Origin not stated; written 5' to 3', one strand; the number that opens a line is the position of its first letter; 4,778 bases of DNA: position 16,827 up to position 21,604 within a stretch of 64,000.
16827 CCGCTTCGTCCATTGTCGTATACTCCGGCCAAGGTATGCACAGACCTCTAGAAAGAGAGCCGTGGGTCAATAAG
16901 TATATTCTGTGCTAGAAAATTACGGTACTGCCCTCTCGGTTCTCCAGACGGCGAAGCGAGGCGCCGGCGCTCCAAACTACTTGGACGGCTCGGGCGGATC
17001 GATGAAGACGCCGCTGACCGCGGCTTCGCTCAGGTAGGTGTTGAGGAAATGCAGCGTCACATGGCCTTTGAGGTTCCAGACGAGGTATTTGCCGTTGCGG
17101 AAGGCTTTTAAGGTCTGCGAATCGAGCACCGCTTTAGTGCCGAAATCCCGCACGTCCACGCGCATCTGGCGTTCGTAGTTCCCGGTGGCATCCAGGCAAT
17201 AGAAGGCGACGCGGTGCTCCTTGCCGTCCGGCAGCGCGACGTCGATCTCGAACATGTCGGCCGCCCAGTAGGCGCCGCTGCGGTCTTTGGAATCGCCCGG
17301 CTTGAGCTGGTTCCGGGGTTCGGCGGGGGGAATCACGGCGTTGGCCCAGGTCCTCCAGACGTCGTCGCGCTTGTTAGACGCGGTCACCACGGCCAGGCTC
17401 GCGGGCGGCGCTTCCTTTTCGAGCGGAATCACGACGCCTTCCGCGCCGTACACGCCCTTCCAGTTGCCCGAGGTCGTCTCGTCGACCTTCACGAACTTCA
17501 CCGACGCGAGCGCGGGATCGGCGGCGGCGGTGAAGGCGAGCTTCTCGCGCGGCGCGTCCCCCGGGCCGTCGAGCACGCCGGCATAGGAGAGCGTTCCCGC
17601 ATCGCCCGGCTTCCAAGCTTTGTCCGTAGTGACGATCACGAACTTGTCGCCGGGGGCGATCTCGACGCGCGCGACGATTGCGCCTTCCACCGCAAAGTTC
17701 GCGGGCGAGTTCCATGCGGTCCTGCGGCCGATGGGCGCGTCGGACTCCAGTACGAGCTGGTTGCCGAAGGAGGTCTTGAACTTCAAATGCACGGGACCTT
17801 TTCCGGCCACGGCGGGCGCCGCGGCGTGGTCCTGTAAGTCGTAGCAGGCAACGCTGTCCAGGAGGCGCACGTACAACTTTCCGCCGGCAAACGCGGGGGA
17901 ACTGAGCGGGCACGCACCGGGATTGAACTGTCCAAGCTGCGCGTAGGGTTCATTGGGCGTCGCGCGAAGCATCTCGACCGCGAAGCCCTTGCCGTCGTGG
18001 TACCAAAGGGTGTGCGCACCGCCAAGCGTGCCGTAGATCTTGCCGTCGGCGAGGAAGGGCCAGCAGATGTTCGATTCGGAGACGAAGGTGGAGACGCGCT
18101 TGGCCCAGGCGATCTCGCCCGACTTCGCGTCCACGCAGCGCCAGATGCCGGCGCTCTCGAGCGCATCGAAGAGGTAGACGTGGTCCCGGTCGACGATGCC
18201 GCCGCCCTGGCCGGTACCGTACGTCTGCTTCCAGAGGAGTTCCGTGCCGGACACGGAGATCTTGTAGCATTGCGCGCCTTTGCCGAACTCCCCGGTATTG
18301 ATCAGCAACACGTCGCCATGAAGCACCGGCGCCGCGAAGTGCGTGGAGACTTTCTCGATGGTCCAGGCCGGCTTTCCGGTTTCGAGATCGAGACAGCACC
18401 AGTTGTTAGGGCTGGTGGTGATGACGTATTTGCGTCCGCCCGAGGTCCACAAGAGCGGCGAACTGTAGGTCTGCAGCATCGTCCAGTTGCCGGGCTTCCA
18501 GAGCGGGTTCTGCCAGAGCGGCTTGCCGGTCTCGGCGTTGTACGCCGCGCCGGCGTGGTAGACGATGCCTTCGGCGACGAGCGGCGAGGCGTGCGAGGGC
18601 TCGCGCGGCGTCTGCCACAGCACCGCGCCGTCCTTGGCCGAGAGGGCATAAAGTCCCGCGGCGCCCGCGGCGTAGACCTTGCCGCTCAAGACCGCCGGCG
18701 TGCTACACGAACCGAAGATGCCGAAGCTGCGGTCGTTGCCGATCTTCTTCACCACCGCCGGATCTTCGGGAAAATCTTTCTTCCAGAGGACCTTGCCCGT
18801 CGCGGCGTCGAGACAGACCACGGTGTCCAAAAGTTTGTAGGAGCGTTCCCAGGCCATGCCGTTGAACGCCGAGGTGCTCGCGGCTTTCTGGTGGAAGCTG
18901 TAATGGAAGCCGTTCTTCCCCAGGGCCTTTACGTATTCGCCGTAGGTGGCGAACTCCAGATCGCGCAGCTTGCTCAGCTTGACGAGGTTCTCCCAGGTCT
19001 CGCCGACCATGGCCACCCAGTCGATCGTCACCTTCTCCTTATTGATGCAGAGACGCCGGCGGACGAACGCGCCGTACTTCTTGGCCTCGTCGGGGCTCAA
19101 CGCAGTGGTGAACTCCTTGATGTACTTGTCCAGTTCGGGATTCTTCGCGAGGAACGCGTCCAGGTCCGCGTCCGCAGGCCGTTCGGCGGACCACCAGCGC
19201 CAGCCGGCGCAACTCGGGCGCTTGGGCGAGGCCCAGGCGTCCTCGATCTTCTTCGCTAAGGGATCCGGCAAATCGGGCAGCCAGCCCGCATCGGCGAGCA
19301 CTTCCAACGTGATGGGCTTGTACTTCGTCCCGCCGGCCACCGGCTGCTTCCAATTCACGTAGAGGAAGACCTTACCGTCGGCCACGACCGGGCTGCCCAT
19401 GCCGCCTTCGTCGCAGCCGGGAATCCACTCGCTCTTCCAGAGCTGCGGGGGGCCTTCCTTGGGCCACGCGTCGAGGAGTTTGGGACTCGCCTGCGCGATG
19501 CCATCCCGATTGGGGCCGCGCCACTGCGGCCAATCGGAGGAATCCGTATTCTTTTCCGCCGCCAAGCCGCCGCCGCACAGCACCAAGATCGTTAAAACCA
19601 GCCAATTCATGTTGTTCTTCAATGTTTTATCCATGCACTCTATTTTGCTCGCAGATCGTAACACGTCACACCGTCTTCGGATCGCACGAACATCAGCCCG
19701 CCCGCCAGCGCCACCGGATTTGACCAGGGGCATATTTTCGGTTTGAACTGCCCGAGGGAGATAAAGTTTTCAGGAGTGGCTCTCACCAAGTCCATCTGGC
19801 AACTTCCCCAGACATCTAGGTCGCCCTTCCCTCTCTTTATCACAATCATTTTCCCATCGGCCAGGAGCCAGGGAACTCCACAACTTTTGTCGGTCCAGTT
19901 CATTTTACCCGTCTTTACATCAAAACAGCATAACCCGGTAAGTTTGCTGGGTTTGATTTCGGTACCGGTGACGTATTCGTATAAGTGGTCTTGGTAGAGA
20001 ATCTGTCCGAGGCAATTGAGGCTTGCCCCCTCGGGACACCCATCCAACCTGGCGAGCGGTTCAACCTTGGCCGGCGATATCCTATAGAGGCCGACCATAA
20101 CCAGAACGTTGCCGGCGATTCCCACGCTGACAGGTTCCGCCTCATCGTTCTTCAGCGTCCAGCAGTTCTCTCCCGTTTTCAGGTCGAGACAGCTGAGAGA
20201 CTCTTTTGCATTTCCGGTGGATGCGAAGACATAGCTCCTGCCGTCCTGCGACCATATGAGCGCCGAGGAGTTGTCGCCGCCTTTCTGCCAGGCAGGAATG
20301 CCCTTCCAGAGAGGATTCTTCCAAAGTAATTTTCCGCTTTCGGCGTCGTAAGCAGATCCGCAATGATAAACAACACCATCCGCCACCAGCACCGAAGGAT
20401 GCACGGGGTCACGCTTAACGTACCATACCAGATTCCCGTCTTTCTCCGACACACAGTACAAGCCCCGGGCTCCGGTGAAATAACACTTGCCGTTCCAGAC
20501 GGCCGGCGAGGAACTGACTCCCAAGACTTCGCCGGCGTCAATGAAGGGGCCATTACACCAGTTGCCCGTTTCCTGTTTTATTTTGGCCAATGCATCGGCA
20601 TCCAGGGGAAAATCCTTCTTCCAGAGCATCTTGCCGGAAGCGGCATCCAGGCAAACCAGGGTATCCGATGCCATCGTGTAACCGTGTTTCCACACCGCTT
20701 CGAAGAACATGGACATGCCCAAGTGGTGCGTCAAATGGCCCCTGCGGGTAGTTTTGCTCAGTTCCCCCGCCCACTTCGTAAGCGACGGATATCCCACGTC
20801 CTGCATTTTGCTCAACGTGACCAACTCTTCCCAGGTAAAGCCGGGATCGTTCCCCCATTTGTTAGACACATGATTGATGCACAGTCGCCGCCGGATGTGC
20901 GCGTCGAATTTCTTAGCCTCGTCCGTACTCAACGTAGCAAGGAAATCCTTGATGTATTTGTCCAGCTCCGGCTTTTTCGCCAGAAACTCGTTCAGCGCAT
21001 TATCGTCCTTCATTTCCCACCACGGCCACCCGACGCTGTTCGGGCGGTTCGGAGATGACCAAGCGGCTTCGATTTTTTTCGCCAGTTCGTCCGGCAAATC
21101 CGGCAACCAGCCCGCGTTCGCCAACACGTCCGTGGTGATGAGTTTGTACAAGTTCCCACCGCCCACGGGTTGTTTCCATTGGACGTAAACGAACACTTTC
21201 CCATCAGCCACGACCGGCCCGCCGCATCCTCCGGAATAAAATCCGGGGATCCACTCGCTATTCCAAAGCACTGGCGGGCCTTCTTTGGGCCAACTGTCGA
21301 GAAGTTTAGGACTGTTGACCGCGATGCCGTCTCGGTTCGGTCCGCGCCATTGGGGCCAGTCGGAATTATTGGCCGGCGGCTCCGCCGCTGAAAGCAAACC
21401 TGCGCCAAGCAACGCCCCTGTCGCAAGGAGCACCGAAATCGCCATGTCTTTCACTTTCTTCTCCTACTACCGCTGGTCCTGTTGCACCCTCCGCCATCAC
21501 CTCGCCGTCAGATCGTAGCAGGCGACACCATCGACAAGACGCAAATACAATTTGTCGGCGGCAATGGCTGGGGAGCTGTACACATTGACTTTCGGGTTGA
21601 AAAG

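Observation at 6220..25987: Tandem array of eight secreted PQQ-like beta-propeller paralogs occupying ~20 kb (31% of the window), alternating long and short architectures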

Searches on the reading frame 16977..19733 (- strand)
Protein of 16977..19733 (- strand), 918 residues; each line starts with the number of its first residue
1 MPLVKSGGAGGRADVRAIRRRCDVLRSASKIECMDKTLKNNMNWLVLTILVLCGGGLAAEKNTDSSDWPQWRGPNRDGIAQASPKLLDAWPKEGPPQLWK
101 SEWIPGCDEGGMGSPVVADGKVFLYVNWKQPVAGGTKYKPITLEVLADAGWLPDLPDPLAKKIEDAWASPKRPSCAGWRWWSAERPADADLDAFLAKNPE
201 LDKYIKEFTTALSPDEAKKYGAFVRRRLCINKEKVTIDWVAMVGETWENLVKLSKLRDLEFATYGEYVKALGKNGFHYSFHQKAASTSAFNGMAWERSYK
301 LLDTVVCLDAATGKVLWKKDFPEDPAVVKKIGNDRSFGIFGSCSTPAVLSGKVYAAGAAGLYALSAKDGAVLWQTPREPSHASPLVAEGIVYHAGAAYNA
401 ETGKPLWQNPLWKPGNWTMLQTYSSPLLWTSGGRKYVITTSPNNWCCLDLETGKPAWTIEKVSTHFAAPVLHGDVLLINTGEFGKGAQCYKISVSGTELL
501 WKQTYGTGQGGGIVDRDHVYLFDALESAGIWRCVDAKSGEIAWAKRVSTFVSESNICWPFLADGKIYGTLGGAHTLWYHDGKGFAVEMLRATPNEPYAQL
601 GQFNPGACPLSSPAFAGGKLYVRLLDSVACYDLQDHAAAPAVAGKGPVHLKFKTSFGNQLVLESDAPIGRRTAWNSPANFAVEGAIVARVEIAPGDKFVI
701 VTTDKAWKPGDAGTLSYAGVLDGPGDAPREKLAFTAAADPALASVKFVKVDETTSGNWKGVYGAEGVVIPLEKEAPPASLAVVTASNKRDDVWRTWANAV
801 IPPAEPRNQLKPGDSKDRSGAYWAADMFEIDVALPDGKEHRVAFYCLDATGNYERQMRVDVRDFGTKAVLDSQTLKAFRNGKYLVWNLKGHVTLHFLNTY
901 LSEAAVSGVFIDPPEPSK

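Call 4: search_protein_families(library=pfam, proteins=[window:16977-19733:-], max_evalue=0.01)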
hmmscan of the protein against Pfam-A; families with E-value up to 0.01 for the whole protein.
window:16977-19733:- (918 aa): 3 families
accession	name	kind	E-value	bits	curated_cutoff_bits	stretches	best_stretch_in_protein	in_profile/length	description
PF13360.13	PQQ_2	-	4.4e-25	89.1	27.6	1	304-544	4-232/233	Outer membrane protein assembly factor BamB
PF13570.13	Beta-prop_ACSF4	-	3.6e-06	27.1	133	0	341-469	134-261/329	Beta-alanine-activating enzyme, beta-propeller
PF01011.28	PQQ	-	0.0096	15.1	26.7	0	300-318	265-283/595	Glucose/ethanol/alcohol dehydrogenase, beta-propeller domain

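Call 5: search_protein_families(library=ncbifam, proteins=[window:16977-19733:-], max_evalue=0.01)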
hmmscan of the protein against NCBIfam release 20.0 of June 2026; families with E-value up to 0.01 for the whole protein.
window:16977-19733:- (918 aa): 4 families
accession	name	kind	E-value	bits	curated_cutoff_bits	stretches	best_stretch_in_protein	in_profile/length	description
NF008351.0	PRK11138.1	equivalog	1.1e-12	47.1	423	2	304-391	80-163/394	outer membrane protein assembly factor BamB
TIGR03300.1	assembly_YfgL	equivalog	2.7e-10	39.5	285.2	1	304-408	76-170/377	outer membrane protein assembly factor BamB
TIGR03075.1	PQQ_enz_alc_DH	subfamily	4.9e-05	22.1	480.05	1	303-418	130-235/530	PQQ-dependent dehydrogenase, methanol/ethanol family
NF041516.1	PA2928_fam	subfamily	6.9e-05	22.4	70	0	383-463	59-131/376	PA2928 family protein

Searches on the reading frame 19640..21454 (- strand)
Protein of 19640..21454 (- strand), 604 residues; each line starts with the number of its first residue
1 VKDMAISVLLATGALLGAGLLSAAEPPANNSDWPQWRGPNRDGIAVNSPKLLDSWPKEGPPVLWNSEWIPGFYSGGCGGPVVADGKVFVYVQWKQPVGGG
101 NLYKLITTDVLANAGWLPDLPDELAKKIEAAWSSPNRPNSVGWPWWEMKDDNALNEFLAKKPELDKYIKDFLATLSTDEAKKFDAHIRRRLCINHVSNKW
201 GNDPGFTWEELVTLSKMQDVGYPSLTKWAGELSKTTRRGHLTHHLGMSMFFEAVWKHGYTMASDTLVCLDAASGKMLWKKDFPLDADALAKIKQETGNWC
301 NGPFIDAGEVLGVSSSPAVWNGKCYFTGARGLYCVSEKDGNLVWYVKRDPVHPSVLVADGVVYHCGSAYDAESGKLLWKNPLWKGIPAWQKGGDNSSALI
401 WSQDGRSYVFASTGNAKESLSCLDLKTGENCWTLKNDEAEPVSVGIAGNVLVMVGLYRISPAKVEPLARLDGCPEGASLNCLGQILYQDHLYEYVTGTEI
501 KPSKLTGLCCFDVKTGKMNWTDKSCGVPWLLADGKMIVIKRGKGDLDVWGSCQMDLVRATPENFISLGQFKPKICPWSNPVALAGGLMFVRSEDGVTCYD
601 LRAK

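Call 4: search_protein_families(library=pfam, proteins=[window:19640-21454:-], max_evalue=0.01)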
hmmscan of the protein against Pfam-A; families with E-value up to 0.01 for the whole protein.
window:19640-21454:- (604 aa): 2 families
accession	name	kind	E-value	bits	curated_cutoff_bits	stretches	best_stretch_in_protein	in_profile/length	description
PF13360.13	PQQ_2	-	2.6e-17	63.7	27.6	1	262-454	41-213/233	Outer membrane protein assembly factor BamB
PF13570.13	Beta-prop_ACSF4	-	0.00031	20.7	133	0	407-436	62-89/329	Beta-alanine-activating enzyme, beta-propeller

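Call 5: search_protein_families(library=ncbifam, proteins=[window:19640-21454:-], max_evalue=0.01)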
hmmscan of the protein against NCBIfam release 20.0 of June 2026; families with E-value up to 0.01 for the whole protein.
window:19640-21454:- (604 aa): 3 families
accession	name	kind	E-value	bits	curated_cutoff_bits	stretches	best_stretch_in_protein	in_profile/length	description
TIGR03300.1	assembly_YfgL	equivalog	6.5e-06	25.1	285.2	1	313-438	57-175/377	outer membrane protein assembly factor BamB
NF041516.1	PA2928_fam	subfamily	0.0003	20.3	70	0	367-429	72-122/376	PA2928 family protein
NF008351.0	PRK11138.1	equivalog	0.0021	16.6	423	0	367-454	82-165/394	outer membrane protein assembly factor BamB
